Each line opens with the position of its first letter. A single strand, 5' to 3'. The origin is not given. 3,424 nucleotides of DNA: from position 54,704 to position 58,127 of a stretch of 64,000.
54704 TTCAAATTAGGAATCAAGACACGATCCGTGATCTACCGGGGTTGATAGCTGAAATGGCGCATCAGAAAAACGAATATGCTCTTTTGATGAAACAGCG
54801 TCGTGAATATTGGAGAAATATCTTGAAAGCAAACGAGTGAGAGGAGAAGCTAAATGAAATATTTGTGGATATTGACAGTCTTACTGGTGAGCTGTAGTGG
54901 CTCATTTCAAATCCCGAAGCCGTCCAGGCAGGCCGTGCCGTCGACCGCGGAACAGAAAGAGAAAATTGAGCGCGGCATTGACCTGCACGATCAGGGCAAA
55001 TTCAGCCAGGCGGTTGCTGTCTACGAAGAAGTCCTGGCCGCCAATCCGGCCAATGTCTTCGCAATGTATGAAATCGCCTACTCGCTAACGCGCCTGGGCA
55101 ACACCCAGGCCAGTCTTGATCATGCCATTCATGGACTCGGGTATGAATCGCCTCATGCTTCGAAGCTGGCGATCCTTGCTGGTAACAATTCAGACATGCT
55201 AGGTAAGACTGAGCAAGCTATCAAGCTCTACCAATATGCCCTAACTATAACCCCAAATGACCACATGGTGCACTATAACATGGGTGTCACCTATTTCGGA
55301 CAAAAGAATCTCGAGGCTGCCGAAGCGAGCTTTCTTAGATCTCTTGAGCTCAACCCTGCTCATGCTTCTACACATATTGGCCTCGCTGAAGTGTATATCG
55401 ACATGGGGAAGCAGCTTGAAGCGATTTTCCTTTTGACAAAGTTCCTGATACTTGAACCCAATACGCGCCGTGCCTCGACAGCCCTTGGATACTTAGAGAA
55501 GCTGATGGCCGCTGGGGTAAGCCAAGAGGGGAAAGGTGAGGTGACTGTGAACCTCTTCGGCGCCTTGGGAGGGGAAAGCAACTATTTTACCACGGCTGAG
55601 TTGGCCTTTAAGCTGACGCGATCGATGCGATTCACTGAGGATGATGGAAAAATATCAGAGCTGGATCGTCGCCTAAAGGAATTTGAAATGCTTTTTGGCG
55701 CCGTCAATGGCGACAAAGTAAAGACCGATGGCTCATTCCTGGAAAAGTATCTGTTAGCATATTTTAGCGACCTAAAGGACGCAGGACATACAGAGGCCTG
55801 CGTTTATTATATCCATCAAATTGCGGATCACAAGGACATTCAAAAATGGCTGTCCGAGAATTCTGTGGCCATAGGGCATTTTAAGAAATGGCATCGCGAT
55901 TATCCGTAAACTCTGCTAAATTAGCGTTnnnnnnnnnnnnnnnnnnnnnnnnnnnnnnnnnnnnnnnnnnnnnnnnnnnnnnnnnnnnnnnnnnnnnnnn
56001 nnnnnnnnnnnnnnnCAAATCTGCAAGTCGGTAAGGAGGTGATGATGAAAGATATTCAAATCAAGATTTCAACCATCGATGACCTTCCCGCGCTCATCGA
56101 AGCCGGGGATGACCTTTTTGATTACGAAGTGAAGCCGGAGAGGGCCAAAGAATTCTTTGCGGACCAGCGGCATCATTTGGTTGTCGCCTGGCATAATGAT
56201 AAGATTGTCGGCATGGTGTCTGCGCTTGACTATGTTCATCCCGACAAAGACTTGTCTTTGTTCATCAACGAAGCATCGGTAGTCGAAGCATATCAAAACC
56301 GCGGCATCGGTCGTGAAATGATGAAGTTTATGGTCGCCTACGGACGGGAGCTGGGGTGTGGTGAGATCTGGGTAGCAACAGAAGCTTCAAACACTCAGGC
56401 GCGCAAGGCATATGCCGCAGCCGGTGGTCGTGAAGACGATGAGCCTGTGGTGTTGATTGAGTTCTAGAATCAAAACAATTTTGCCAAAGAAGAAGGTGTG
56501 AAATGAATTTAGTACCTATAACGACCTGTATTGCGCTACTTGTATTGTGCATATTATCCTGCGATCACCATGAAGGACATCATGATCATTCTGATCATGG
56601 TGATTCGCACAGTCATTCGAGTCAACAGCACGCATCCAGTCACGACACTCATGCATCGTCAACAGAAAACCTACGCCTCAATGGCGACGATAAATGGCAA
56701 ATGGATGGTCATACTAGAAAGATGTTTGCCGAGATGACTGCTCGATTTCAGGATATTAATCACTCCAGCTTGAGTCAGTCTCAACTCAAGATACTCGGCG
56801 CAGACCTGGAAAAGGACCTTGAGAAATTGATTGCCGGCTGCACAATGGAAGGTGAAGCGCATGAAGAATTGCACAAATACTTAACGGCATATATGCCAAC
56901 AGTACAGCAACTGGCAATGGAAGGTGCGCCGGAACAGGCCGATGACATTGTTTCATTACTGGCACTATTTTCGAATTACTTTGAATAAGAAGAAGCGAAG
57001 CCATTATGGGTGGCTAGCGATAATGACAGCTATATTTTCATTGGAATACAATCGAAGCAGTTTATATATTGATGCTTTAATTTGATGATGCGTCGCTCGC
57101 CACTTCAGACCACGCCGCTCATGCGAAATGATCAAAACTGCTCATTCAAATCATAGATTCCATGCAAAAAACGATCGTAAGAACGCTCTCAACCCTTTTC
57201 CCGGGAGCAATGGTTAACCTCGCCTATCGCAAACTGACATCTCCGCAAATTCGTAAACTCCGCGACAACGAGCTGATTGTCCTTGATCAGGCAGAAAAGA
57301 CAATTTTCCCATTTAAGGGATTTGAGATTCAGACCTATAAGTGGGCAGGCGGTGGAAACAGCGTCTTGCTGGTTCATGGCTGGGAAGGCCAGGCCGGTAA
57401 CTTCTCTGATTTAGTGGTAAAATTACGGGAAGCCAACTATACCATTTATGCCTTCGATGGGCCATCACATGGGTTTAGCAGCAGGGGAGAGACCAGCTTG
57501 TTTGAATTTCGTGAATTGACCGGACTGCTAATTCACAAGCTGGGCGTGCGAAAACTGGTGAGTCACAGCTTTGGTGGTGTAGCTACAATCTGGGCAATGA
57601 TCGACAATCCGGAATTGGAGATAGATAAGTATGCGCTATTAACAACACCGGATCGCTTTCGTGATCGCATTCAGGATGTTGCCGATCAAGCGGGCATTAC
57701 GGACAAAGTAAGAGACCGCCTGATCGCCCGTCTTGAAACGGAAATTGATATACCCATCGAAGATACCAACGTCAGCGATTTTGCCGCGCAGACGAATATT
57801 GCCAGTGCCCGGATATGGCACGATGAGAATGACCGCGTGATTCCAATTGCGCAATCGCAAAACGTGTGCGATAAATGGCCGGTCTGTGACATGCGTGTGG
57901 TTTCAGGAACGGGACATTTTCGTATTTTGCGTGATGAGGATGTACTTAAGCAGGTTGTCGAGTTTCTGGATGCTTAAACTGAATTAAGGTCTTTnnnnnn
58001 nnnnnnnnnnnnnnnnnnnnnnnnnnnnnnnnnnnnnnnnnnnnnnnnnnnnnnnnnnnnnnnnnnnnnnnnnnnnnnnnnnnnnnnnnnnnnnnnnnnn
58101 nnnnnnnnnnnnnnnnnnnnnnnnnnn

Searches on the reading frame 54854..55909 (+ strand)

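Call 21: search_protein_families(library=pfam, proteins=[window:54854-55909:+], max_evalue=0.001)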
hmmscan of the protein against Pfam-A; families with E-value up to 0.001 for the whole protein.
window:54854-55909:+ (351 aa): 16 families
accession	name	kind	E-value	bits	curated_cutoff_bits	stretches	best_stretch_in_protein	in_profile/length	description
PF07719.23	TPR_2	-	4.1e-22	76.9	27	1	139-170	3-34/34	Tetratricopeptide repeat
PF00515.34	TPR_1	-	2.6e-19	68.6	27.8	1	139-168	3-32/34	Tetratricopeptide repeat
PF13414.12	TPR_11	-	1.7e-18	66.4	26.8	2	116-150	7-41/42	TPR repeat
PF14559.12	TPR_19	-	1.9e-15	57.3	25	2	117-158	5-46/68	Tetratricopeptide repeat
PF13181.12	TPR_8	-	3e-15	55.4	25.7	1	140-170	4-34/34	Tetratricopeptide repeat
PF13431.12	TPR_17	-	1.1e-14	53.9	24.4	0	125-157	1-33/34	Tetratricopeptide repeat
PF13432.12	TPR_16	-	2.4e-13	50.7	32.7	2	40-88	3-51/65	Tetratricopeptide repeat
PF13424.12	TPR_12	-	1.3e-10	41.7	30.1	1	139-195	5-69/77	Tetratricopeptide repeat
PF24575.1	TPR_Slam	-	2.3e-10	41.2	35.2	1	117-160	61-104/104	Surface lipoprotein assembly modifier, N-terminal TPR repeats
PF13428.12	TPR_14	-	3.9e-10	39.8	23.5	0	44-75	11-42/44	Tetratricopeptide repeat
PF13174.12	TPR_6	-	2.5e-08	34.5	26.3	0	141-168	4-31/33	Tetratricopeptide repeat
PF12895.13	ANAPC3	-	9.7e-07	29.4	27.2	0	117-196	3-81/82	Anaphase-promoting complex, cyclosome, subunit 3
PF23914.1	TPR_CcmH_CycH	-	4.5e-06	27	42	0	130-213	43-129/158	Cytochrome c-type biogenesis protein H TPR domain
PF13374.12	TPR_10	-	9.7e-06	25.9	27.5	0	142-166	7-31/42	Tetratricopeptide repeat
PF13176.12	TPR_7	-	1.7e-05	25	27.9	0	45-63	10-28/36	Tetratricopeptide repeat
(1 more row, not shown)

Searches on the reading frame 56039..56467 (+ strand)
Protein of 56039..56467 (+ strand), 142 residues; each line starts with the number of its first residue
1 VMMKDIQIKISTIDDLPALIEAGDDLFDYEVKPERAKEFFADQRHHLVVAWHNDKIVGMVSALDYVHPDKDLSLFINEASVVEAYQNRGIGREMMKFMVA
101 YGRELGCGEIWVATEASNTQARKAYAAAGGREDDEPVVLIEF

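Call 21: search_protein_families(library=pfam, proteins=[window:56039-56467:+], max_evalue=0.001)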
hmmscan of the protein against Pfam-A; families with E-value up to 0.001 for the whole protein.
window:56039-56467:+ (142 aa): 5 families
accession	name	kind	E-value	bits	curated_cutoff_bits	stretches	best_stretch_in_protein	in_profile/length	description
PF00583.31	Acetyltransf_1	-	2.3e-17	63.8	20.7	1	29-129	14-115/116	Acetyltransferase (GNAT) family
PF13673.13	Acetyltransf_10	-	3.2e-11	43.8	23.6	1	27-135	13-112/128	Acetyltransferase (GNAT) domain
PF13508.13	Acetyltransf_7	-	5.6e-10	39.9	27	1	44-129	2-81/84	Acetyltransferase (GNAT) domain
PF13302.13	Acetyltransf_3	-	9.5e-07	30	25.4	1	30-130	31-137/138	Acetyltransferase (GNAT) domain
PF13527.13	Acetyltransf_9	-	0.00055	20.4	25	0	8-103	2-102/127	Acetyltransferase (GNAT) domain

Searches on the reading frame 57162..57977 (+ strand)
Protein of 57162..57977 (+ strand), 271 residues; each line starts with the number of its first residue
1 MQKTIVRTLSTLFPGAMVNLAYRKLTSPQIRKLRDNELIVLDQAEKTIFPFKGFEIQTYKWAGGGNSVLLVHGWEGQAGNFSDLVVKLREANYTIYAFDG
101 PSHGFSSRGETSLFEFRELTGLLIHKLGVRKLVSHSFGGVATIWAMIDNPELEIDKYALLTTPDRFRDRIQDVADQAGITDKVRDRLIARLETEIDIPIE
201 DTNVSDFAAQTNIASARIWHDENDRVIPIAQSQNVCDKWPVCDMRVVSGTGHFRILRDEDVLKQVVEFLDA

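Call 3: search_protein_families(library=pfam, proteins=[window:57162-57977:+], max_evalue=0.01)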
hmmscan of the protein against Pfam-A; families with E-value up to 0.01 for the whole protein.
window:57162-57977:+ (271 aa): 3 families
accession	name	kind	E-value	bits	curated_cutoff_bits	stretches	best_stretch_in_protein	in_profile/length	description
PF12697.13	Abhydrolase_6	-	2.2e-11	45.3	26.3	1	68-261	1-214/217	Alpha/beta hydrolase family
PF00561.26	Abhydrolase_1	-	8.4e-09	35.9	25.8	1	67-171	2-111/245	alpha/beta hydrolase fold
PF12146.15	Hydrolase_4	-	6.1e-07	29.4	27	1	67-193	6-139/239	Serine aminopeptidase, S33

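Call 4: search_protein_families(library=ncbifam, proteins=[window:57162-57977:+], max_evalue=0.01)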
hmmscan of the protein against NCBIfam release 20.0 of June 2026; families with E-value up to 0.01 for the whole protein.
window:57162-57977:+ (271 aa): 6 families
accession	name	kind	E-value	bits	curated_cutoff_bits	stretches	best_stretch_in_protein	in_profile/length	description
NF011457.0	PRK14875.1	equivalog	2.2e-14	53.2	307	1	62-149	128-219/372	acetoin dehydrogenase dihydrolipoyllysine-residue acetyltransferase subunit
TIGR03056.1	bchO_mg_che_rel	equivalog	1.7e-06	27.3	172.55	1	64-139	27-106/278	alpha/beta fold hydrolase BchO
NF050089.1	i_nPHAscl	equivalog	3.9e-06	26.2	300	1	58-160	10-115/288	intracellular short-chain-length polyhydroxyalkanoate depolymerase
TIGR01738.1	bioH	equivalog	7.6e-06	25.7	206.95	1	66-151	5-88/245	pimeloyl-ACP methyl ester esterase BioH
NF052543.1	PhlpBipLPA4030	equivalog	0.00047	19.5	450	1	48-121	51-126/312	phospholipase BipL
NF004514.1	PRK05855.1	equivalog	0.0079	14.8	455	0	65-153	22-115/578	SDR family oxidoreductase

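Call 25: find_encoding_contigs(protein=window:57162-57977:+, flank=3000, max_places=4)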
Protein window:57162-57977:+ (271 aa): 1 contig read that carries it; 1 place shown.
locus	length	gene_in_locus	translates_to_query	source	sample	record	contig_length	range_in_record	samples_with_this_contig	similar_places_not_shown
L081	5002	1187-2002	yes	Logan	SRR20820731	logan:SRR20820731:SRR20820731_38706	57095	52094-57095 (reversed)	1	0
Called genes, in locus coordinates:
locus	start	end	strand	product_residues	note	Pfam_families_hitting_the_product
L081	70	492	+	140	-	PF13302:Acetyltransf_3 (weak), PF00583:Acetyltransf_1, PF13673:Acetyltransf_10, PF13508:Acetyltransf_7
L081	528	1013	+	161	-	-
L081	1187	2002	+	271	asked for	PF00561:Abhydrolase_1 (weak), PF12146:Hydrolase_4 (faint), PF12697:Abhydrolase_6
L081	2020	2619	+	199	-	-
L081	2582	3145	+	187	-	PF10706:Aminoglyc_resit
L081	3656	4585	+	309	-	PF02558:ApbA, PF08546:ApbA_C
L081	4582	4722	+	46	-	-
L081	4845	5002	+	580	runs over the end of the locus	PF13360:PQQ_2, PF13570:Beta-prop_ACSF4 (weak)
